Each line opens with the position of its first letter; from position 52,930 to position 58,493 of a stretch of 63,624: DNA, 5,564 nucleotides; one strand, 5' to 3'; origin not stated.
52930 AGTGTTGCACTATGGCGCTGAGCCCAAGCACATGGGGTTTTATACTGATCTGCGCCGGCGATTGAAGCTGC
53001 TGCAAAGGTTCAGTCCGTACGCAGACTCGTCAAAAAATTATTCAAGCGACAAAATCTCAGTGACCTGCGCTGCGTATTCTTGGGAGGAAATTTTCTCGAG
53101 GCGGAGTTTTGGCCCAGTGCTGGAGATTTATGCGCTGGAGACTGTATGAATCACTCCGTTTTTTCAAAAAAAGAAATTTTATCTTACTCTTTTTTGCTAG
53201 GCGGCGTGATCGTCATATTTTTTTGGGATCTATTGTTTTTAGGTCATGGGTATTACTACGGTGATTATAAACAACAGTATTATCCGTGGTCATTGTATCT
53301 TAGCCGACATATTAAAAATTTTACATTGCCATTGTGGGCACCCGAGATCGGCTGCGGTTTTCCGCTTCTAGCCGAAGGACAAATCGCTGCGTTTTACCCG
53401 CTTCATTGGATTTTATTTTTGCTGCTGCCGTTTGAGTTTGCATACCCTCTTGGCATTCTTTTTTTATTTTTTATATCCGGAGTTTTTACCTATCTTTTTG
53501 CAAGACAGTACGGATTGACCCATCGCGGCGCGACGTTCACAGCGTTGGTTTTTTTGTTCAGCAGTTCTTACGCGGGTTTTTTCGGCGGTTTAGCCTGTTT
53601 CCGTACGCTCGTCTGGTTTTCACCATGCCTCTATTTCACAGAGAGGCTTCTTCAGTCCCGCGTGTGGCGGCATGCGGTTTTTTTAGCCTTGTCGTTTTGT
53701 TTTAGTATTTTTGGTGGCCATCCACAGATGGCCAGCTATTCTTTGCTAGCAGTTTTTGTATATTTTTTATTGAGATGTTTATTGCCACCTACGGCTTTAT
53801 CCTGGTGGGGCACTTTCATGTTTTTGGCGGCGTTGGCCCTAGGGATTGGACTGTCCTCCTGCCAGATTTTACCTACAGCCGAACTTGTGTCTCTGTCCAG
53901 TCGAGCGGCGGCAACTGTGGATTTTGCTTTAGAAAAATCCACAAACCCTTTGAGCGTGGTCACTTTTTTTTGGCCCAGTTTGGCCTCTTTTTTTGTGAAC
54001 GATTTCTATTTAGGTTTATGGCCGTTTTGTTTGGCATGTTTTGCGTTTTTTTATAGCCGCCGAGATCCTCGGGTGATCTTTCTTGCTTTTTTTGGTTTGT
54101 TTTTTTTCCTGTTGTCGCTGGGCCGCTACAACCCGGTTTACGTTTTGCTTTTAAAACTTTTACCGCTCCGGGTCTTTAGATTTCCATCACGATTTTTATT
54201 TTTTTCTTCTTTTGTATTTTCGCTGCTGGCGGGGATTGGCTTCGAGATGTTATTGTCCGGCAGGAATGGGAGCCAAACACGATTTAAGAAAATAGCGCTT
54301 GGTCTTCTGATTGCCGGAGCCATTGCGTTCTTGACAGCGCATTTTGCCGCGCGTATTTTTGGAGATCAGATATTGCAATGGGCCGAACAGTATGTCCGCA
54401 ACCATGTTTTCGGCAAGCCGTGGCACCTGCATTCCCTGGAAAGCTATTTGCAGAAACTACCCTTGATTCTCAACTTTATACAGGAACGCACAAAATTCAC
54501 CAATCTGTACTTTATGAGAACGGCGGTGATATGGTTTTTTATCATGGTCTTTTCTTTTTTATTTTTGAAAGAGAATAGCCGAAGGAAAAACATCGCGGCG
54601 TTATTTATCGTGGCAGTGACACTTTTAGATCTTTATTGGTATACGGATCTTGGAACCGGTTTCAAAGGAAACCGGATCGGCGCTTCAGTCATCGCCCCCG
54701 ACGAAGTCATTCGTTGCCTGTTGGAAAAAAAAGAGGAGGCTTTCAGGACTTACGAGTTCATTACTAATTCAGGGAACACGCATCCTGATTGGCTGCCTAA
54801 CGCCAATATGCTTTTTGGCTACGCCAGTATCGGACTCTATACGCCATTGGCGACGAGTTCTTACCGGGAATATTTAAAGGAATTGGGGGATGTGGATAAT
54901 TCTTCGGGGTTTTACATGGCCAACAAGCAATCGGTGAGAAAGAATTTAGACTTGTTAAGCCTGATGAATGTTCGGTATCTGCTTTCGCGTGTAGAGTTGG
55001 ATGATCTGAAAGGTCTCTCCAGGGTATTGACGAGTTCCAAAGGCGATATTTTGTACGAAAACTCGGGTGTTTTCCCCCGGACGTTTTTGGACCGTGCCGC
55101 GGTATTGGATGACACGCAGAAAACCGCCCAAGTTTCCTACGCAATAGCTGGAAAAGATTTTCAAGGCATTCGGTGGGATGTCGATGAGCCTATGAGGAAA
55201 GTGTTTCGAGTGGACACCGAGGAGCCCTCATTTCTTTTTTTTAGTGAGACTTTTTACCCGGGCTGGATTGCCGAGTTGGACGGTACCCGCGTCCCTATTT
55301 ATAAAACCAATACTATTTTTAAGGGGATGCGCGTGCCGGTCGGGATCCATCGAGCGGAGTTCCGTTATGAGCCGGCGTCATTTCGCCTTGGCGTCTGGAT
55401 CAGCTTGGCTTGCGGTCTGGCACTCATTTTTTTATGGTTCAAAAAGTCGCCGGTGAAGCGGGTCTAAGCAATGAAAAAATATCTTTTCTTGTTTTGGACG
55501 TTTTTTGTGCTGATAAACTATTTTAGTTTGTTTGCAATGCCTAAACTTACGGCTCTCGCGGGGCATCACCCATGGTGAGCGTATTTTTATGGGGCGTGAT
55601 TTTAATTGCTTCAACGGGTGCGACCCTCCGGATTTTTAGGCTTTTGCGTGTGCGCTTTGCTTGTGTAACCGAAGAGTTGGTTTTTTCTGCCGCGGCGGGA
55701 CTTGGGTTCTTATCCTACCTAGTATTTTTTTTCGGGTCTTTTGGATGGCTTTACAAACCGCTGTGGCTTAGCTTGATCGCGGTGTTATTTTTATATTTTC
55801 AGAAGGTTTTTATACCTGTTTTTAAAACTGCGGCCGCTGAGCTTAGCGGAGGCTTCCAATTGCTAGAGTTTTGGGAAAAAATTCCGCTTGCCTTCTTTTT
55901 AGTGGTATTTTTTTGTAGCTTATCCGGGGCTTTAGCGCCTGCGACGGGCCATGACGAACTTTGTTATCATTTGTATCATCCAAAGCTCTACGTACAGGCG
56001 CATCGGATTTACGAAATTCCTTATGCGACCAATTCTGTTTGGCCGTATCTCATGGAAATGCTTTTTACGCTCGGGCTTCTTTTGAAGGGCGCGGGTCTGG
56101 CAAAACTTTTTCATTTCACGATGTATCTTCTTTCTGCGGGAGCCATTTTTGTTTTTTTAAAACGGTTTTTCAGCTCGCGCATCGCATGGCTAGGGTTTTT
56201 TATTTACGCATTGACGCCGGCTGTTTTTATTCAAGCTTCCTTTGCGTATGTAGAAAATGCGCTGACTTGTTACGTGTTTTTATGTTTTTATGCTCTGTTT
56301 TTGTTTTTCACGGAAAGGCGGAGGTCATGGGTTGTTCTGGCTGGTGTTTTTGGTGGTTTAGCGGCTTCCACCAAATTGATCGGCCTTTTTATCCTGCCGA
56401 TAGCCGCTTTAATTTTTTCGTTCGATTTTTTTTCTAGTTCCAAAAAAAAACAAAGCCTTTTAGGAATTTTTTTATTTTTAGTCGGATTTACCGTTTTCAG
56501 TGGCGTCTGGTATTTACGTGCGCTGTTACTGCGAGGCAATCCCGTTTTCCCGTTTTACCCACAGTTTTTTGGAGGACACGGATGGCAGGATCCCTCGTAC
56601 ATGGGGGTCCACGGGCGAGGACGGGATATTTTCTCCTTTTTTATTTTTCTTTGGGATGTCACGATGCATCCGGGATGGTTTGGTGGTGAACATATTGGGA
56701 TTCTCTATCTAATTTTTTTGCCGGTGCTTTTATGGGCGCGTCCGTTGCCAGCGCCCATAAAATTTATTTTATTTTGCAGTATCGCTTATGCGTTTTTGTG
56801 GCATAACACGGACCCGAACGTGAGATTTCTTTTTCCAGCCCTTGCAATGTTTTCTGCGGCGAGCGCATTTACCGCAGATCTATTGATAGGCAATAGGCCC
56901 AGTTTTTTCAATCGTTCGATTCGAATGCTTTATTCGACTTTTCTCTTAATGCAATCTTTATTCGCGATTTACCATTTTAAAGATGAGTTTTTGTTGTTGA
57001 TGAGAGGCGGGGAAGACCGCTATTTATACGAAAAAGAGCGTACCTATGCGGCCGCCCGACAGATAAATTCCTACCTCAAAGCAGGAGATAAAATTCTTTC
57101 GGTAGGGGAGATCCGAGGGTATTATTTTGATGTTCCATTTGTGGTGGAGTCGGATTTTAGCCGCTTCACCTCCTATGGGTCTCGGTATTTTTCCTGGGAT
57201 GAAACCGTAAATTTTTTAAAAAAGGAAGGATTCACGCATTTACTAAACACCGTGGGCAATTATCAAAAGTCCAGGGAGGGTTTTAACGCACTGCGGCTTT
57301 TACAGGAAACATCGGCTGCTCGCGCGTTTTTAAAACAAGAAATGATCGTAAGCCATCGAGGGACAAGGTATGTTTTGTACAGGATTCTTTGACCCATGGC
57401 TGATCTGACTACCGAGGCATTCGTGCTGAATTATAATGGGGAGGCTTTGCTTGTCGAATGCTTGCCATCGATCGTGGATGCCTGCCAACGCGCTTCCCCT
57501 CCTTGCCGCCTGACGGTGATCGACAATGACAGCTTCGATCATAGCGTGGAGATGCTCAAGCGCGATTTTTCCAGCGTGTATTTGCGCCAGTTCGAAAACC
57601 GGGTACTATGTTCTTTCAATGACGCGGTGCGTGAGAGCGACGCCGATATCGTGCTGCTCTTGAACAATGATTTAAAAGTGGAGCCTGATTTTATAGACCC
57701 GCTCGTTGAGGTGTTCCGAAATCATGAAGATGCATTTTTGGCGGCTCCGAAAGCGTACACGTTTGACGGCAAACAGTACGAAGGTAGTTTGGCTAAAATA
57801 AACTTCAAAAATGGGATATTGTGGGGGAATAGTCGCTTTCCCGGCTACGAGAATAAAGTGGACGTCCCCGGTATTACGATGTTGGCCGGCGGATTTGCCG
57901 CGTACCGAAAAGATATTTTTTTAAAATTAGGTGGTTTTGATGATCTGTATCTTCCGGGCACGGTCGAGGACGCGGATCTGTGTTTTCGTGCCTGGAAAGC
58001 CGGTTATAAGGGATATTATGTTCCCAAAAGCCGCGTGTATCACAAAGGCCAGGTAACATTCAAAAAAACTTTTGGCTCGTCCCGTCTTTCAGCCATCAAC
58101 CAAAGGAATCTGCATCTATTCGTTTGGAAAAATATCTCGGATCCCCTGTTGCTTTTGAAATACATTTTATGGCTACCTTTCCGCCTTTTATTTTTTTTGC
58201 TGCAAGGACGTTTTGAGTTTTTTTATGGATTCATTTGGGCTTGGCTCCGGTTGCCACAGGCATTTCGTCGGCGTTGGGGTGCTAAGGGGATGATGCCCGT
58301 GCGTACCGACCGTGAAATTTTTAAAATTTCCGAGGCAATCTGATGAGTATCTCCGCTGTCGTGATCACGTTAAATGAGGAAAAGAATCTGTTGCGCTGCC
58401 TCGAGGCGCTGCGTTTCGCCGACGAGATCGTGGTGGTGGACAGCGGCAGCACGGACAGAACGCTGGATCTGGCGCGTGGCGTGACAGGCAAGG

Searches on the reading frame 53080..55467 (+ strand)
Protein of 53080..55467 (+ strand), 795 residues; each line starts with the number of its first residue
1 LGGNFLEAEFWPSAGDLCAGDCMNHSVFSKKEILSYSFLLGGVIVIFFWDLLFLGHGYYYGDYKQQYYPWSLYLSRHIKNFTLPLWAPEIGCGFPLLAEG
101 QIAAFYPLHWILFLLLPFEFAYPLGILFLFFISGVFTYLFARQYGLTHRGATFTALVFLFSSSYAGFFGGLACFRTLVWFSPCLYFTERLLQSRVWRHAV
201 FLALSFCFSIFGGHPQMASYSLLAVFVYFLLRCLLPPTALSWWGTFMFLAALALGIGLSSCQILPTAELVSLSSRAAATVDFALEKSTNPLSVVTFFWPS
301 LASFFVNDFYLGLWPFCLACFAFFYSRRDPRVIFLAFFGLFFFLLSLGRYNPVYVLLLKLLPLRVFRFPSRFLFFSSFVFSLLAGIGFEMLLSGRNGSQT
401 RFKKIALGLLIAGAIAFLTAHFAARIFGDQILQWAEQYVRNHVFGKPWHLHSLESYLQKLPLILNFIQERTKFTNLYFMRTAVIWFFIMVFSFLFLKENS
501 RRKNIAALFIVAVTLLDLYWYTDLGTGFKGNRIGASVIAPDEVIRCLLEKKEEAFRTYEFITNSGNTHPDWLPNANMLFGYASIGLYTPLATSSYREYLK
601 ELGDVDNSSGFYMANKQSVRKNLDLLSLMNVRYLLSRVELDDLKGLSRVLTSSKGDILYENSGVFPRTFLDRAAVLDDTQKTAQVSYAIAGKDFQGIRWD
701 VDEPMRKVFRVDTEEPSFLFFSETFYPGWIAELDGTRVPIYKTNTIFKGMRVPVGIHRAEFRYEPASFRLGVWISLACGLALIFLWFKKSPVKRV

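Call 63: search_protein_families(library=pfam, proteins=[window:53080-55467:+], max_evalue=0.01)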
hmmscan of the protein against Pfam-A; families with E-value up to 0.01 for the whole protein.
window:53080-55467:+ (795 aa): 1 family
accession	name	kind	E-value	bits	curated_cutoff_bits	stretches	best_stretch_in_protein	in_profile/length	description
PF09586.16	YfhO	-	3.2e-22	79.2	28.5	2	51-683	19-606/835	Bacterial membrane protein YfhO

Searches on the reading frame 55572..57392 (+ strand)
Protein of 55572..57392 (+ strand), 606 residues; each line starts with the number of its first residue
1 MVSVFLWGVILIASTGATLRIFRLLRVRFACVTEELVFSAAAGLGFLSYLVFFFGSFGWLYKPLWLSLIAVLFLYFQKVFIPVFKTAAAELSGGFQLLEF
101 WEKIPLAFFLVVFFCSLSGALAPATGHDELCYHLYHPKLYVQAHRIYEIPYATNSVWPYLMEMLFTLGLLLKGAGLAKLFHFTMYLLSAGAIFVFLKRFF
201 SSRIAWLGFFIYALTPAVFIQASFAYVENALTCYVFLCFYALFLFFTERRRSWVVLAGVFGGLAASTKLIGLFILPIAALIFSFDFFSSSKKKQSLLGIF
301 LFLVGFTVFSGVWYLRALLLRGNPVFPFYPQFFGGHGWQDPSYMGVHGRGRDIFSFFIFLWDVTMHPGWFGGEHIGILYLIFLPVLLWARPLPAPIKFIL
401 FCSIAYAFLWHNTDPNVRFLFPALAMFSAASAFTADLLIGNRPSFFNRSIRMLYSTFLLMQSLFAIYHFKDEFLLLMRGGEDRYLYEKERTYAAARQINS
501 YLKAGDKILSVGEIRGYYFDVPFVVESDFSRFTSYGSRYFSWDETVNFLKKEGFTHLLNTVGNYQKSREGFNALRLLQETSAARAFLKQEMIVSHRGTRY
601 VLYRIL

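Call 63: search_protein_families(library=pfam, proteins=[window:55572-57392:+], max_evalue=0.01)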
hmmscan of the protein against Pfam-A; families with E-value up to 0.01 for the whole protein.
window:55572-57392:+ (606 aa): 2 families
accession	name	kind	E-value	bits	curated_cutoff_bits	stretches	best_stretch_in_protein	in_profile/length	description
PF13231.12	PMT_2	-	2.6e-07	31.4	26.1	1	177-310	24-155/160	Dolichyl-phosphate-mannose-protein mannosyltransferase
PF02366.24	PMT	-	4.6e-06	26.8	22.7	1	179-315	87-234/245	Dolichyl-phosphate-mannose-protein mannosyltransferase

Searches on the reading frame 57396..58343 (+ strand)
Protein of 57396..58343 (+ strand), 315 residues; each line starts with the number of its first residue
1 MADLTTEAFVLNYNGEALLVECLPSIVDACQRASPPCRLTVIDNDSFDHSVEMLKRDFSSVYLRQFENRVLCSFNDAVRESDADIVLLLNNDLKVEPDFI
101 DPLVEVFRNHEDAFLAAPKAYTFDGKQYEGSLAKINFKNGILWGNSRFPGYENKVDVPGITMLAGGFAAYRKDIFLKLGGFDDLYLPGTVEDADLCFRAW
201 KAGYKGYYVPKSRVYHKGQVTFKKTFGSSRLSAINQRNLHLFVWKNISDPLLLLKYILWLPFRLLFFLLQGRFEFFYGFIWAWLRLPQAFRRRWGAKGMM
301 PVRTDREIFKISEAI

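Call 9: search_protein_families(library=ncbifam, proteins=[window:57396-58343:+], max_evalue=0.00001)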
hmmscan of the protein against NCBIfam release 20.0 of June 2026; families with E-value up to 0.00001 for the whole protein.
window:57396-58343:+ (315 aa): 4 families
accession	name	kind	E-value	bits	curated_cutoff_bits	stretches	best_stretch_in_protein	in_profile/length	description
NF041875.1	EPS_EpsD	equivalog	1.1e-08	34.8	370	0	166-231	158-222/325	exopolysaccharide biosynthesis glycosyltransferase EpsD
NF038299.1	EPS_HpsN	equivalog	2.8e-08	33.1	425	1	72-220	71-224/317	hormogonium polysaccharide biosynthesis glycosyltransferase HpsN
TIGR03965.1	mycofact_glyco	equivalog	5.3e-08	32.1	280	1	75-226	147-290/467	mycofactocin biosynthesis glycosyltransferase MftF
TIGR03111.1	glyc2_xrt_Gpos1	hypoth_equivalog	9.1e-06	24.7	363.95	0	12-198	57-247/439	TIGR03111 family XrtG-associated glycosyltransferase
